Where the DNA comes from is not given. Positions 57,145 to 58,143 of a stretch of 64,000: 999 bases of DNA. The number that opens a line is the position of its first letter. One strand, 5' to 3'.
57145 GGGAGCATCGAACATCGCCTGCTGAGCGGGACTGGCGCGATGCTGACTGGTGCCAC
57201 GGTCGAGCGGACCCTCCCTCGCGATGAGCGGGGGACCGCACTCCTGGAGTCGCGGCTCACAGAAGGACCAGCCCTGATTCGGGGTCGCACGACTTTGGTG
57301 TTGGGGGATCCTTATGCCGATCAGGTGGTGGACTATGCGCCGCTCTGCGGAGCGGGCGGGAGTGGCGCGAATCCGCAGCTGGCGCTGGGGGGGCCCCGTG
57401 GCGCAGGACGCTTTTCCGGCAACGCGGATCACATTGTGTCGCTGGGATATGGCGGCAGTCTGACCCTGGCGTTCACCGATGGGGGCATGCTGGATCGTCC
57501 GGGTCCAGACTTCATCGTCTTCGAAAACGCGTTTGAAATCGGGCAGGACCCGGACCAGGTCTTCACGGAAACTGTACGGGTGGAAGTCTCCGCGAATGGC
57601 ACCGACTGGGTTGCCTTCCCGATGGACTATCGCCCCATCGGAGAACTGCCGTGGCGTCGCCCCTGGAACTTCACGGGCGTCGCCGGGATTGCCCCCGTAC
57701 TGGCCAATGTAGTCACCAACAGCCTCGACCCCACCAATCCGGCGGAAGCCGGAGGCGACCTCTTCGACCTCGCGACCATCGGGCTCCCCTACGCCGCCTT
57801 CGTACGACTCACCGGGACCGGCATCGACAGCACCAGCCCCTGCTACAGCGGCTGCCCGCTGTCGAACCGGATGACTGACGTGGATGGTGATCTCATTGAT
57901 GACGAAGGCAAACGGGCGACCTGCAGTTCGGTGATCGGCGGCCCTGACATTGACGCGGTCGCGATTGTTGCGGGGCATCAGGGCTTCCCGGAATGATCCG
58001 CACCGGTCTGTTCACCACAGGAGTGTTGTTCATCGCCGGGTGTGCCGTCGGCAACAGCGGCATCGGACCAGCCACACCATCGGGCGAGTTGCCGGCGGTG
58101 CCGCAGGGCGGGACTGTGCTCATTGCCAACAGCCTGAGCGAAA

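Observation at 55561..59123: Cobalamin riboswitch controlling only two surface lipoproteins (N-module family member + YVTN propeller), with no transporter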

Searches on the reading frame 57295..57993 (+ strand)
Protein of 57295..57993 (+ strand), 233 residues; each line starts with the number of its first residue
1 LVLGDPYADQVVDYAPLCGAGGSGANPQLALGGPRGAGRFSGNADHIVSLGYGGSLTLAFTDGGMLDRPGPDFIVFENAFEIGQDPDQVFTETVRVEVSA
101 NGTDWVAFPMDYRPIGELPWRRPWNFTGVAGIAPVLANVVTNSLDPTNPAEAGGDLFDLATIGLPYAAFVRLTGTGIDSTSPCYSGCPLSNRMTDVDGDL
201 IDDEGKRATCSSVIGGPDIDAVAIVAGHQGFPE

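Call 23: find_related_loci(query=A3, collection=genome_contigs, flank=10000)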
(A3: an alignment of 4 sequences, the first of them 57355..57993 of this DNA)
Query A3 (213 aa) in genome_contigs; peptide patterns used: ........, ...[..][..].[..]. (x = any residue, [..] = any of these).
316 stretches matched a pattern; 164 encode a relative of the query (tblastn E <= 1e-3); the best 80 are kept; 80 distinct loci.
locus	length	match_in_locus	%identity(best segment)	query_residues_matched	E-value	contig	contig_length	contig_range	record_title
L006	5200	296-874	44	28-212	1e-38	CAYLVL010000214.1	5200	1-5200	MAG TPA_asm: uncultured Planctomycetota bacterium isolate binchicken_co184_441 genome assembly, contig: NODE_34423_lengt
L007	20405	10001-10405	50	7-153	3e-35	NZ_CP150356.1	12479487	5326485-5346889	Sorangium sp. So ce1014 chromosome, complete genome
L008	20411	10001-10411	51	7-153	3e-35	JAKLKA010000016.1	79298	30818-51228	MAG: Polyangiaceae bacterium isolate MAG.220 MAG.220-scaffold_435, whole genome shotgun sequence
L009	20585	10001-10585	41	26-212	5e-35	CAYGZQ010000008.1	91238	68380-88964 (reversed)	MAG TPA_asm: uncultured Planctomycetota bacterium isolate ERP119294_co1_436 genome assembly, contig: NODE_234_length_912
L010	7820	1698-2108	48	7-152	3e-35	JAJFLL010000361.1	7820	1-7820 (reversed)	MAG: Deltaproteobacteria bacterium isolate OFTM172 OFTM172_360, whole genome shotgun sequence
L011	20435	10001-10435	47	1-153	5e-33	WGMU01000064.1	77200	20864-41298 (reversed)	MAG: bacterium isolate RI_301 c_000000071139, whole genome shotgun sequence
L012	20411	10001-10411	50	7-153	4e-33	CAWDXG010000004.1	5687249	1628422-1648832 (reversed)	MAG: uncultured delta proteobacterium isolate MFD05684.bin.2.78 genome assembly, contig: contig_7413, whole genome shotg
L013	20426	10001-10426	47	2-153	1e-32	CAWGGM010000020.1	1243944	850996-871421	MAG: uncultured proteobacterium isolate MFD02923.bin.1.35 genome assembly, contig: contig_6700, whole genome shotgun seq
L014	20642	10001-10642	41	5-195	6e-33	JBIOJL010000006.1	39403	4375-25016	MAG: Tepidisphaerales bacterium isolate GcC5-30 k141_182113_length_39403_cov_29.0000, whole genome shotgun sequence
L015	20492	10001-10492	42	7-205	7e-33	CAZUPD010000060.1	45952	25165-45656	MAG TPA_asm: uncultured Nannocystaceae bacterium isolate SRP334346_co1_110 genome assembly, contig: NODE_861_length_4595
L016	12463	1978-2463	42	7-168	3e-32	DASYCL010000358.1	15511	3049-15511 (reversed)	MAG TPA_asm: Polyangiaceae bacterium isolate SMAG_U4932 k141_1503327, whole genome shotgun sequence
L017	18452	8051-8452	50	11-153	6e-33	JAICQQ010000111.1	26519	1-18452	MAG: Polyangiaceae bacterium isolate TY_HY_2_bin.55 k141_2096253_length_26519_cov_23.1063, whole genome shotgun sequence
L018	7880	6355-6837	45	8-168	4e-32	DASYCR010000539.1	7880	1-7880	MAG TPA_asm: Polyangiaceae bacterium isolate SMAG_U4938 k141_959120, whole genome shotgun sequence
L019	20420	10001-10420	49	7-153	3e-32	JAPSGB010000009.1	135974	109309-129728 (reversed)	MAG: Polyangiaceae bacterium isolate CK_flocs7 NODE_162_length_135974_cov_34.126909, whole genome shotgun sequence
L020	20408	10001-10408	51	7-152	6e-32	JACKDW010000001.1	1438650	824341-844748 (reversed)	MAG: Myxococcales bacterium isolate HK-STAS-MYXO-17 HK-STAS-MYXO-17_1, whole genome shotgun sequence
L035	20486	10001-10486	44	7-168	2e-30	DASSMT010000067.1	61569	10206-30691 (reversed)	MAG TPA_asm: Polyangiaceae bacterium isolate SMAG_U1205 k141_1033289, whole genome shotgun sequence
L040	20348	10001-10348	51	27-153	2e-29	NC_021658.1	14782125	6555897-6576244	Sorangium cellulosum So0157-2, complete sequence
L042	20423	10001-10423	46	2-152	4e-29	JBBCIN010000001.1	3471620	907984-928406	MAG: Pseudomonadota bacterium isolate S7_metab_bin.80 s56.ctg000057l, whole genome shotgun sequence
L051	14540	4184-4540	48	21-156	2e-28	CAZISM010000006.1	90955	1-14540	MAG TPA_asm: uncultured Cytophagia bacterium isolate binchicken_co66_257 genome assembly, contig: NODE_457_length_90955_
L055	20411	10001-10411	44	7-153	3e-28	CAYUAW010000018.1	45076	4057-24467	MAG TPA_asm: uncultured Polyangiaceae bacterium isolate binchicken_co50_283 genome assembly, contig: NODE_775_length_450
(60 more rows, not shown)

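Call 24: find_homologous_proteins(query=A3, max_evalue=0.00001)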
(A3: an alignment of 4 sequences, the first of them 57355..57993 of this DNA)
Query A3 (4 sequences) (213 aa, profile of the alignment): 1335 proteins with E <= 0.00001 among 8000 candidates; the best 120 are listed.
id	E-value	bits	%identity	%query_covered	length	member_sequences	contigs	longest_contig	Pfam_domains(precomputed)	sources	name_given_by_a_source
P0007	2.9e-46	176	43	94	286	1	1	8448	-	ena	-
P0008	3.0e-40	156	42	99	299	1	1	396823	-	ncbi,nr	ncbi:MAG: cell surface protein [Deltaproteobacteria bacterium]|nr:cell surface protein [Deltaproteob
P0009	9.4e-40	155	50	69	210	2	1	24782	-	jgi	jgi:hypothetical protein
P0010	2.2e-39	153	49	69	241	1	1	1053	-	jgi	jgi:hypothetical protein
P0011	2.6e-38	150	47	69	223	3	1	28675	-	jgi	jgi:hypothetical protein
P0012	4.6e-38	149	48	69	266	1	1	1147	-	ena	-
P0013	1.0e-37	148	51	69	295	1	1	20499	-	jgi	jgi:hypothetical protein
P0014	1.1e-37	148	48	71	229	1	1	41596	-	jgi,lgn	-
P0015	1.4e-37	148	48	69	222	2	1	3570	-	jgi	-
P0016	1.5e-37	147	44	76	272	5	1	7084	-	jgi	jgi:hypothetical protein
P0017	1.6e-37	147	51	71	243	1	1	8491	-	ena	-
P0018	1.7e-37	147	48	71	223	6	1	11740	-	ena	-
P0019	2.5e-37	147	48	69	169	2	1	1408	-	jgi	jgi:hypothetical protein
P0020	2.9e-37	146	49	69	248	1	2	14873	-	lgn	-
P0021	4.3e-37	146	47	76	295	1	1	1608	-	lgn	-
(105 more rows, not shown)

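Call 38: search_protein_families(library=pfam, proteins=[L009:10603-12555:+, L019:10482-12470:+, L009:12560-13723:+, L016:2457-3716:+, L055:8144-9604:+, L040:7473-8984:+, L014:8655-9713:+, L009:8504-10600:+, L016:5159-6316:+, L019:12511-13296:+], max_evalue=0.01)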
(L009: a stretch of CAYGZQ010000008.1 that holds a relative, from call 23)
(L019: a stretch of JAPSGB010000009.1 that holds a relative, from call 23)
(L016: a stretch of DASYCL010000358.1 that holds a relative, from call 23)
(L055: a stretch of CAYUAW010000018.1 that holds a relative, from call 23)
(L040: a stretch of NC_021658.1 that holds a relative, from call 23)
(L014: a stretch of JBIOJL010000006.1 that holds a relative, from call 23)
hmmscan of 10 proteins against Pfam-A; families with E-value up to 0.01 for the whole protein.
L009:10603-12555:+ (650 aa): 3 families
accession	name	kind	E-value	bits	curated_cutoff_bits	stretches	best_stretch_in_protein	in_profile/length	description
PF00593.30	TonB_dep_Rec_b-barrel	-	2.6e-29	103.8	27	1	217-623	38-435/436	TonB dependent receptor-like, beta-barrel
PF07715.20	Plug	-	2.9e-23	82.9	23.9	1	71-168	9-107/107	TonB-dependent Receptor Plug Domain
PF14905.12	OMP_b-brl_3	-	2.4e-05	24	27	1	455-538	206-291/408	Outer membrane protein beta-barrel family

L019:10482-12470:+ (662 aa): 2 families
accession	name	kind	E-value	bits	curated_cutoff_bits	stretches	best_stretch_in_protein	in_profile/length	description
PF07715.20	Plug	-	1.5e-15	58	23.9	1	48-141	3-96/107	TonB-dependent Receptor Plug Domain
PF00593.30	TonB_dep_Rec_b-barrel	-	1.7e-12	48.4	27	1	424-619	219-420/436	TonB dependent receptor-like, beta-barrel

L009:12560-13723:+ (387 aa): 1 family
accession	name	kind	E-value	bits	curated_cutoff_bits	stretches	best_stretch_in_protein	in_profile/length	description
PF21783.3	YNCE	-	0.0028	17.5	27.1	0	91-149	41-98/339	YNCE-like beta-propeller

L016:2457-3716:+ (419 aa): 0 families

L055:8144-9604:+ (486 aa): 0 families

L040:7473-8984:+ (503 aa): 1 family
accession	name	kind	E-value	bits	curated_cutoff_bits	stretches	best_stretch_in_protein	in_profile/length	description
PF00404.24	Dockerin_1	-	3.5e-05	24.3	22.9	1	444-491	3-51/57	Dockerin type I domain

L014:8655-9713:+ (352 aa): 1 family
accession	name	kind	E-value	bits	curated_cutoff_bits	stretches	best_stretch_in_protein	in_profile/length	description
PF07589.16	PEP-CTERM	-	0.00028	21.3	20.7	1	324-345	2-24/24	PEP-CTERM motif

L009:8504-10600:+ (698 aa): 1 family
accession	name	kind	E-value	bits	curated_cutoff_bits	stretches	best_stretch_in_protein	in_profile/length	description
PF16640.11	Big_3_5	-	0.0064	17.5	35.5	0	377-450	5-71/88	Bacterial Ig-like domain (group 3)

L016:5159-6316:+ (385 aa): 0 families

L019:12511-13296:+ (261 aa): 1 family
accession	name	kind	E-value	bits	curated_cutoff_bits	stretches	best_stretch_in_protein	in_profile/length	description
PF03411.18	Peptidase_M74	-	1.5e-17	64.5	25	1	81-256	29-195/240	Penicillin-insensitive murein endopeptidase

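Call 41: search_protein_families(library=pfam, alignment_id=A4, max_evalue=1)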
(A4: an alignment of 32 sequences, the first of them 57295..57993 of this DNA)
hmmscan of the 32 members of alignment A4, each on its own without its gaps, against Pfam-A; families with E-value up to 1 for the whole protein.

A. member 1, window:57295-57993:+ (233 aa): 0 families

B. families by the number of members that match (of 32 scanned): 3 families
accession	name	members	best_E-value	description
PF12396.14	DUF3659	1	0.0032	Protein of unknown function (DUF3659)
PF02389.20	Cornifin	1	0.13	Cornifin (SPRR) family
PF06738.18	ThrE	1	0.18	Putative threonine/serine exporter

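Call 53: predict_structure(alignment_id=A4)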
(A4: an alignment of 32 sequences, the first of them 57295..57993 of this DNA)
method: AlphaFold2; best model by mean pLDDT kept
length: 233 residues; sequences in the alignment: 32
mean_pLDDT: 90.3   pTM: 0.90
mean pLDDT of the five models: 90.3, 89.2, 88.7, 88.2, 88.1
residues with pLDDT >= 90: 164; 70-90: 44; 50-70: 24; < 50: 1
segments of 3 or more residues with pLDDT < 50: none
pLDDT, mean of each block of 10 residues (from residue 1): 83 92 82 96 90 94 94 97 96 97 97 93 96 97 97 98 98 84 67 87 80 75 90 74
secondary structure, 60 per line:
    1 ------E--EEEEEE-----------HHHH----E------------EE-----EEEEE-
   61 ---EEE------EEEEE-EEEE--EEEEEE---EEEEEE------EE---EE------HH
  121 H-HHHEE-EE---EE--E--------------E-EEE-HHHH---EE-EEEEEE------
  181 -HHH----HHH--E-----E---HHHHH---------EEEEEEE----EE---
elements in order: E10-15 H27-30 E55-59 E64-66 E73-77 E79-82 E85-90 E94-99 E155-157 H159-162 E169-174 H204-208 E218-224

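Call 57: fold_search(model_id=the predicted structure, library=pdb)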
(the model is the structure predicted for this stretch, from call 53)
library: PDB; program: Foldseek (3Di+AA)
matches with E <= 10: 890; with E <= 0.001: 1
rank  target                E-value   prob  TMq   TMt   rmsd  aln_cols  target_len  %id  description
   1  8blw_B                1.2e-04  1.00  0.45  0.18  13.0       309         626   15  Vitamin B12 transporter BtuB1 with lipoprotein BtuG1 from B. theta (released 2023-08-16)
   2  2kd7_MODEL_1_A        2.6e-03  0.97  0.31  0.42   9.0       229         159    9  Solution NMR structure of F5/8 type C-terminal domain of a putative chitobiase from Bacteroides thetaiotaomicr (released 2009-02-03)
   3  4lqr                  4.1e-03  0.99  0.31  0.44   9.0       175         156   11  Structure of CBM32-3 from a family 31 glycoside hydrolase from Clostridium perfringens (released 2014-07-23)
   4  2qqn_A                4.8e-03  0.91  0.28  0.38   9.9       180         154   12  Neuropilin-1 b1 Domain in Complex with a VEGF-Blocking Fab (released 2007-11-20)
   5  5iyy_B                7.7e-03  0.47  0.20  0.29  13.8       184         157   15  X-ray structure of neuropilin-1 b1 domain complexed with Arg-4 ligand. (released 2017-04-05)
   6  3ggl                  8.6e-03  0.99  0.38  0.52   6.7       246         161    8  X-Ray Structure of the C-terminal domain (277-440) of Putative chitobiase from Bacteroides thetaiotaomicron. Northeast S (released 2009-03-31)
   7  2qqo_B                8.6e-03  0.72  0.24  0.15  10.7       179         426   16  Crystal Structure of the a2b1b2 Domains from Human Neuropilin-2 (released 2007-11-20)
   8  7o1n                  1.0e-02  0.69  0.24  0.35  12.7       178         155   12  Crystal Structure of Human Neuropilin-1 b1 Domain mutant - Y297A (released 2022-04-13)
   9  4lks_A                1.1e-02  0.97  0.32  0.45   8.2       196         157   10  Structure of CBM32-3 from a family 31 glycoside hydrolase from Clostridium perfringens in complex with galactose (released 2014-12-24)
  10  6tdb_D                1.1e-02  0.72  0.27  0.36  11.8       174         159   18  Neuropilin2-b1 domain in a complex with the C-terminal VEGFB167 peptide (released 2020-11-18)
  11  7ufg_A                1.1e-02  0.94  0.36  0.10   7.3       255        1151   10  Cryo-EM structure of PAPP-A in complex with IGFBP5 (released 2022-09-28)
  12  3f2z                  1.2e-02  0.95  0.34  0.49   8.2       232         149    9  Crystal structure of the C-terminal domain of a chitobiase (BF3579) from Bacteroides fragilis, Northeast Structural Geno (released 2008-11-18)
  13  6tjt_B                1.2e-02  0.60  0.25  0.34  12.3       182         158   18  Neuropilin2-b1 domain in a complex with the C-terminal VEGFC peptide (released 2020-12-16)
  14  7jjc_B                1.2e-02  0.44  0.21  0.28  12.9       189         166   13  Crystal structure of neuropilin-1 b1 domain in complex with SARS-CoV-2 S1 C-end rule (CendR) peptide (released 2020-10-28)
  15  8ivw_D                1.4e-02  0.95  0.23  0.13   7.7       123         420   13  Crystal structure of NRP2 in complex with aNRP2-10 Fab fragment (released 2023-07-12)
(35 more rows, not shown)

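Call 60: search_solved_structures(query=A4, max_evalue=10, show_alignments=3)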
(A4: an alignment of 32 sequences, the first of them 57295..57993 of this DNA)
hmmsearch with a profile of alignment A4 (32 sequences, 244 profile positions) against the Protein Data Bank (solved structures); distinct sequences matched with E-value up to 10: 1.
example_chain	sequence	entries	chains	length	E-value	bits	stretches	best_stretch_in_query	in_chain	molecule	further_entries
2hdw_A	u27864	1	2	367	0.017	18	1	13-118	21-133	Hypothetical protein PA2218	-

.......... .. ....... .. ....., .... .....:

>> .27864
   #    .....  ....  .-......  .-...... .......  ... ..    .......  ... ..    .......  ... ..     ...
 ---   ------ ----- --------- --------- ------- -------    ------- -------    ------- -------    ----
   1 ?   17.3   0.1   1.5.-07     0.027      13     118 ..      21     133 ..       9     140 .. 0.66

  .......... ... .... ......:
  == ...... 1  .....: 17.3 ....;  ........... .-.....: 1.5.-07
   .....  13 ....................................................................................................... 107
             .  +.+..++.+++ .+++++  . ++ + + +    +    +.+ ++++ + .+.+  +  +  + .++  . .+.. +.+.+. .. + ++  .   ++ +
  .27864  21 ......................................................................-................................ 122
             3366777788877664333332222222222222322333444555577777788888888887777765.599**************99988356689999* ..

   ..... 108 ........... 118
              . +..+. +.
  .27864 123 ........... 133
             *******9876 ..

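Call 67: search_solved_structures(query=L051:2984-4921:+, max_evalue=10, show_alignments=3)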
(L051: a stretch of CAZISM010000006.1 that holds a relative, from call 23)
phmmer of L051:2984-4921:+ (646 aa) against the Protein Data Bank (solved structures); distinct sequences matched with E-value up to 10: 11.
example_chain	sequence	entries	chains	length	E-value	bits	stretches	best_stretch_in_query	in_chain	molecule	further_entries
1l0q_A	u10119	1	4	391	5e-09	38.2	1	47-342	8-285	Surface layer protein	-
8ptf_A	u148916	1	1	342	0.00045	21.8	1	64-224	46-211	YncE family protein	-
8ptd_A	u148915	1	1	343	0.00045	21.8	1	64-224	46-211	YncE family protein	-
7eh9_A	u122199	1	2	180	0.0012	20.4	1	583-636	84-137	Basal-body rod modification protein FlgD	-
8blw_B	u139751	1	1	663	0.0014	20.2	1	64-224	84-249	YncE family protein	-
7bhq_A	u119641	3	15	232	0.002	19.7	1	583-636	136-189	Basal-body rod modification protein FlgD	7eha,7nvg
5c2v_B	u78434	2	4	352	0.24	12.8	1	88-171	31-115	HYDRAZINE SYNTHASE BETA SUBUNIT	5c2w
3r50_A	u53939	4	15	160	0.27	12.6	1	366-429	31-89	Ipomoelin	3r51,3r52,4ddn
3vgz_A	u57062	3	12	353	0.34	12.3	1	81-165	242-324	Uncharacterized protein YncE | PQQ-dependent catabolism-associated beta-propeller protein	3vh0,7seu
6vv5_A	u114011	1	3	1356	1.1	10.7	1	560-635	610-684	Spike glycoprotein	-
3bws_A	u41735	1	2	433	1.6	10.1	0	109-216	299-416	protein Lp49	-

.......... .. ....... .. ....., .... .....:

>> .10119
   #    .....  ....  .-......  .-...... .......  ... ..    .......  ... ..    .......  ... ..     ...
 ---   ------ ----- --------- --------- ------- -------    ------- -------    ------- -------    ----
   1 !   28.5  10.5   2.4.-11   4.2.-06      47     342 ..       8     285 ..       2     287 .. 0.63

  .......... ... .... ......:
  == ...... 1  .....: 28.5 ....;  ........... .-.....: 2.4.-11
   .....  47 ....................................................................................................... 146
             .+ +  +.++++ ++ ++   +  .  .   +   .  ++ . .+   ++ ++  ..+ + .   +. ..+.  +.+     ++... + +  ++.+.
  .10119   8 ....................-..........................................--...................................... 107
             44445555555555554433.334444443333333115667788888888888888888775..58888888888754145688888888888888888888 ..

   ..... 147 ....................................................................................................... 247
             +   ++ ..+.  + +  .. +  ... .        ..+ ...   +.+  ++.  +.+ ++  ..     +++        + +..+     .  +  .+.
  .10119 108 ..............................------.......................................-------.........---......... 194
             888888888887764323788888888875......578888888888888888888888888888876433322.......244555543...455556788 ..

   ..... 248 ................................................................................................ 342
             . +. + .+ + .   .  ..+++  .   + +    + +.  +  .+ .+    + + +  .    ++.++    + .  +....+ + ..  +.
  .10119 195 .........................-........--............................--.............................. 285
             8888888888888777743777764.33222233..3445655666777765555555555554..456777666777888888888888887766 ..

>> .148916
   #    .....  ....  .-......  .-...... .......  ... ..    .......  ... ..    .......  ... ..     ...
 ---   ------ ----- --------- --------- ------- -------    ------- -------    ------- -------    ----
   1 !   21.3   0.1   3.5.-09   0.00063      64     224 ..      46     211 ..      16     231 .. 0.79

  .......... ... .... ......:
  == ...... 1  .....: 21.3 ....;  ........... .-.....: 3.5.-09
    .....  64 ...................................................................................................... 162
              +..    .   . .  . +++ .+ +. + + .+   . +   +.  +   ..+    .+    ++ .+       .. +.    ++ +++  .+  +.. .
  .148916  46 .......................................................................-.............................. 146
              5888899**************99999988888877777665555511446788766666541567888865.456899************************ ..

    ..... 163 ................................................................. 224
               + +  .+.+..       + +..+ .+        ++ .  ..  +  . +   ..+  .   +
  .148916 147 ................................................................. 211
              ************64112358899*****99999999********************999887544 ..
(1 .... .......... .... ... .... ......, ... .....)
